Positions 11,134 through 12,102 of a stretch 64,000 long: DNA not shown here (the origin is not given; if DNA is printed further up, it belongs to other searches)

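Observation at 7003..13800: Seven-gene accessory block: three signal-peptide-less hydrolases interleaved with membrane/coiled-coil proteins (candidate conflict/defence-type island)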

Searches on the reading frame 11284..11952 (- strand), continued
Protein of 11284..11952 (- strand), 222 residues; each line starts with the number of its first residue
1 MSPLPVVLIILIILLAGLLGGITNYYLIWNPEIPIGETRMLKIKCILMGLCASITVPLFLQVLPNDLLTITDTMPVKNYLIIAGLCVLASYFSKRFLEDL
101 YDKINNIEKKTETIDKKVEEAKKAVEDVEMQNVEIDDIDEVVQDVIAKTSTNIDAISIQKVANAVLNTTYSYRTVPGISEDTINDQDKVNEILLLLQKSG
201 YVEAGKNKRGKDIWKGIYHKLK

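Call 62: search_protein_families(library=pfam, proteins=[L002:5858-7534:+, L001:9233-10084:-, L070:1430-2245:-], max_evalue=0.001)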
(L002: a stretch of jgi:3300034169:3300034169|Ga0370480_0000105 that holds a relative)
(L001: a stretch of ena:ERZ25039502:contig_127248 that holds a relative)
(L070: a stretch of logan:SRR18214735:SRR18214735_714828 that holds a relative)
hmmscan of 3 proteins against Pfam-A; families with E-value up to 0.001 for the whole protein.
L002:5858-7534:+ (558 aa): 2 families
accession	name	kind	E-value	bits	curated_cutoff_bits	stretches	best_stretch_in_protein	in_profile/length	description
PF00413.30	Peptidase_M10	-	1.7e-34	119.4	24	1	127-280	1-159/159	Matrixin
PF01471.23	PG_binding_1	-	1.7e-15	57.4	23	1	34-89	3-57/57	Putative peptidoglycan binding domain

L001:9233-10084:- (283 aa): 1 family
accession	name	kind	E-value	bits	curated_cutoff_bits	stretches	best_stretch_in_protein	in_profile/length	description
PF00656.27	Peptidase_C14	-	2.4e-33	116.2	21.4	1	9-274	1-227/233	Caspase domain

L070:1430-2245:- (271 aa): 1 family
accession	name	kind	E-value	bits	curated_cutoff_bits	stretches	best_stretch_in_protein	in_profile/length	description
PF00112.29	Peptidase_C1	-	6.3e-12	46.5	20.7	1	179-255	125-203/220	Papain family cysteine protease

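Call 65: find_encoding_contigs(protein=P0001, flank=10000, max_places=2)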
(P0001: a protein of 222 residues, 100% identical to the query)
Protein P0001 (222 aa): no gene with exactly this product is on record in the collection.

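Call 66: search_dna_similar(query=window:11284-11952:-, collection=phages, mode=protein, max_evalue=0.001, max_rows=10)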
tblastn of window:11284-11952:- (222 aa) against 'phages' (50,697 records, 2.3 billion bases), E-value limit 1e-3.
No match.

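Call 70: search_solved_structures(query=A2, max_evalue=1)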
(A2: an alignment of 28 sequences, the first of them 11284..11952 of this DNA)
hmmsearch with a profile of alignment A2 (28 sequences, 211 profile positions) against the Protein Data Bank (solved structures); distinct sequences matched with E-value up to 1: 13.
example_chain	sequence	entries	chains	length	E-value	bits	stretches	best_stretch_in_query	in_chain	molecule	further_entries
6gsm_j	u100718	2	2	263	0.0037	20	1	120-206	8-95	Eukaryotic translation initiation factor 2 subunit alpha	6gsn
3j81_j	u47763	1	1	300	0.006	19.3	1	120-206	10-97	eIF2 alpha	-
2a19_A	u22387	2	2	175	0.025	17.2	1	120-206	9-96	Eukaryotic translation initiation factor 2 alpha subunit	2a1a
1q46_A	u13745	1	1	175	0.026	17.2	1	120-206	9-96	translation initiation factor 2 alpha subunit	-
8qel_A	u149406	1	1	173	0.027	17.1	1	120-206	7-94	Eukaryotic translation initiation factor 2 subunit alpha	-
3jap_j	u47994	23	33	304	0.06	16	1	120-206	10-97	eIF2 alpha | Eukaryotic translation initiation factor 2 subunit alpha | SUI2 isoform 1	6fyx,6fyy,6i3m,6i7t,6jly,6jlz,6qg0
1q1h_A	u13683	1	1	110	0.065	15.9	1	162-209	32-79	Transcription Factor E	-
1ory_A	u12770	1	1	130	0.13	14.9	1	98-192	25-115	flagellar protein FliS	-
1orj_A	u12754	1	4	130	0.13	14.9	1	98-192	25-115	flagellar protein FliS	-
4iwb_A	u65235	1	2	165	0.35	13.5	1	98-191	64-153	FliC, FliS chimera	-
7ok0_F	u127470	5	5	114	0.4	13.3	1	130-189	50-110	DNA-directed RNA polymerase, subunit F | DNA-directed RNA polymerase subunit Rpo4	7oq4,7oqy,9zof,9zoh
4fn6_A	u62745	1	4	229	0.42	13.2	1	103-160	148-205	thiaminase-2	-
2jua_A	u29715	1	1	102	0.97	12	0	94-158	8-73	de novo protein S836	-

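Call 81: predict_structure(alignment_id=A2)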
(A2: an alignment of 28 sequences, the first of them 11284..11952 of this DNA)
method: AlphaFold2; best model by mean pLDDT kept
length: 222 residues; sequences in the alignment: 28
mean_pLDDT: 74.9   pTM: 0.39
mean pLDDT of the five models: 74.9, 74.0, 73.2, 72.7, 70.2
residues with pLDDT >= 90: 5; 70-90: 150; 50-70: 44; < 50: 23
segments of 3 or more residues with pLDDT < 50: 114-134
pLDDT, mean of each block of 10 residues (from residue 1): 72 89 87 85 88 81 58 73 82 69 62 48 39 59 80 83 79 84 87 87 83 76 49
secondary structure, 60 per line:
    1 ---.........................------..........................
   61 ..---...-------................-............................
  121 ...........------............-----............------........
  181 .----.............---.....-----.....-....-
elements in order: H4-28 H35-62 H76-91 H93-131 H138-149 H155-166 H175-181 H186-198 E202-206 E212-216 H218-221

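Call 85: fold_search(model_id=the predicted structure, library=pdb)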
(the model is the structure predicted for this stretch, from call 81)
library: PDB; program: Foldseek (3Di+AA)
matches with E <= 10: 1033; with E <= 0.001: 0
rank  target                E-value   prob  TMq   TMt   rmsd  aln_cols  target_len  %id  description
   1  5fd5_C                2.3e-02  1.00  0.29  0.46   2.5        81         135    7  manganese uptake regulator (released 2016-12-28)
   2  2fe3_B                2.6e-02  1.00  0.32  0.48   2.2        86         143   13  The crystal structure of bacillus subtilis PerR-Zn reveals a novel Zn(Cys)4 Structural redox switch (released 2006-12-19)
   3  5fd5_A                3.8e-02  1.00  0.29  0.46   2.5        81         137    7  manganese uptake regulator (released 2016-12-28)
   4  1q1h                  4.0e-02  1.00  0.31  0.73   2.9        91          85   20  An extended winged helix domain in general transcription factor E/IIE alpha (released 2003-12-09)
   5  5fd5_D                4.3e-02  1.00  0.30  0.47   2.6        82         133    7  manganese uptake regulator (released 2016-12-28)
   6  2fe3_A                4.8e-02  1.00  0.32  0.49   2.1        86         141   13  The crystal structure of bacillus subtilis PerR-Zn reveals a novel Zn(Cys)4 Structural redox switch (released 2006-12-19)
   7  2xig_A                5.6e-02  1.00  0.31  0.45   3.0        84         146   11  The structure of the Helicobacter pylori ferric uptake regulator Fur reveals three functional metal binding sites (released 2011-01-19)
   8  5fd5_E                5.6e-02  1.00  0.29  0.46   2.7        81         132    7  manganese uptake regulator (released 2016-12-28)
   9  8c7t_A                5.6e-02  0.97  0.28  0.25  12.8       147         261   12  Unliganded transcriptional pleiotropic repressor CodY from Enterococcus faecalis (released 2023-06-28)
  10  6pcp_C                6.3e-02  1.00  0.26  0.40   6.0        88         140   11  Mechanism for regulation of DNA binding of Bordetella bronchiseptica BpsR by 6-hydroxynicotinic acid (released 2019-11-06)
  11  2oqg_C                7.0e-02  1.00  0.25  0.48   6.1        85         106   15  ArsR-like Transcriptional Regulator from Rhodococcus sp. RHA1 (released 2007-03-06)
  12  5fd5_B                7.4e-02  1.00  0.29  0.46   2.5        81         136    7  manganese uptake regulator (released 2016-12-28)
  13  6pcp_B                7.4e-02  1.00  0.26  0.41   5.8        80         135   14  Mechanism for regulation of DNA binding of Bordetella bronchiseptica BpsR by 6-hydroxynicotinic acid (released 2019-11-06)
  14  8qkf_A                8.3e-02  1.00  0.27  0.54   7.4        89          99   18  SmtB protein of Mycobacterium smegmatis (released 2024-09-25)
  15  4i7h_B                9.3e-02  1.00  0.32  0.47   2.3        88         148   14  Structural basis for peroxide sensing and gene regulation by PerR from Streptococcus pyogenes (released 2013-05-08)
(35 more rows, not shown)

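Call 88: search_protein_families(library=padloc, alignment_id=A5, max_evalue=0.00001)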
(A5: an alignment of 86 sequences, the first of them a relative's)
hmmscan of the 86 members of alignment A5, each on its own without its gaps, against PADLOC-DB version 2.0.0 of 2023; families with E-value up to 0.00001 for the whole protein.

A. member 1, L001:1674-2060:- (128 aa): 0 families

B. families by the number of members that match (of 86 scanned): 143 families (the first 25 are shown)
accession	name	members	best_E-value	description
PDLC02196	IetA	2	4.9e-39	-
PDLC03854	LmuA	2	6.2e-36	-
PDLC02195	IetA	2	2.3e-30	-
PDLC04232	IetA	2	3.5e-30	-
PDLC03805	RTasMBL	2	7.7e-21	DRT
PDLC04231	IetA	2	8.4e-21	-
PDLC00915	TRIP13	2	9.9e-13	TRIP13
PDLC00914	TRIP13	2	2.9e-11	TRIP13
PDLC04151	HEC-05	1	6.2e-190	-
PDLC04675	PDC-M48B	1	8.8e-149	-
PDLC04150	HEC-05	1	3.2e-120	-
PDLC00635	ZorA2|ZorA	1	4.3e-113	MotA/ExbB/TolQ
PDLC03657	mREase_IV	1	1.2e-93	Type IV methyl-directed restriction enzyme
PDLC04152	HEC-05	1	3.8e-81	-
PDLC00641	ZorB2|ZorB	1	1.5e-72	MotB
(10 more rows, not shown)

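Call 96: find_encoding_contigs(protein=P0041, flank=6000, max_places=4)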
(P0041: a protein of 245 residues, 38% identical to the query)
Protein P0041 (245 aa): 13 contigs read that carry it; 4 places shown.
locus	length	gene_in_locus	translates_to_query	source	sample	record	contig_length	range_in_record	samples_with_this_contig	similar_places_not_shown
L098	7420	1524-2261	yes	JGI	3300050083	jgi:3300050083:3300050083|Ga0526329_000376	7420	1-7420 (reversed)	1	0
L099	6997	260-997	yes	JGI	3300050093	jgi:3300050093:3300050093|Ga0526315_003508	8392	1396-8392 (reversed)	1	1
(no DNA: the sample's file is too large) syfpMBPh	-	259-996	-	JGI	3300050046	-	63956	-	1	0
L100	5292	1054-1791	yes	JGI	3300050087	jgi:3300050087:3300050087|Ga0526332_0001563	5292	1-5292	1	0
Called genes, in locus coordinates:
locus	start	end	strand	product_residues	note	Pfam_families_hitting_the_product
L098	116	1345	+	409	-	PF13546:DDE_5 (weak), PF01609:DDE_Tnp_1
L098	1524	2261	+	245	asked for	PF20303:YLATT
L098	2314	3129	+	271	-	PF00656:Peptidase_C14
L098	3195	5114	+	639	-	-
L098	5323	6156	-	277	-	PF18962:Por_Secre_tail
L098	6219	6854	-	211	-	PF10544:T5orf172, PF13455:MUG113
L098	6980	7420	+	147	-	?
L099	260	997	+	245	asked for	PF20303:YLATT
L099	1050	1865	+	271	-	PF00656:Peptidase_C14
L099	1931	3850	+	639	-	-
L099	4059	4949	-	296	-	PF18962:Por_Secre_tail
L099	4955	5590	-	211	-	PF10544:T5orf172, PF13455:MUG113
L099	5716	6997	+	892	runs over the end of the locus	?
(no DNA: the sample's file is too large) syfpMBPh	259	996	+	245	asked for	PF20303:YLATT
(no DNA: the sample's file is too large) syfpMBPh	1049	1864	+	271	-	PF00656:Peptidase_C14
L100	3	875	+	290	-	?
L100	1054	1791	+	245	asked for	PF20303:YLATT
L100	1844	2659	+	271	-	PF00656:Peptidase_C14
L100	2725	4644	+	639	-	-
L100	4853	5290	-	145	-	?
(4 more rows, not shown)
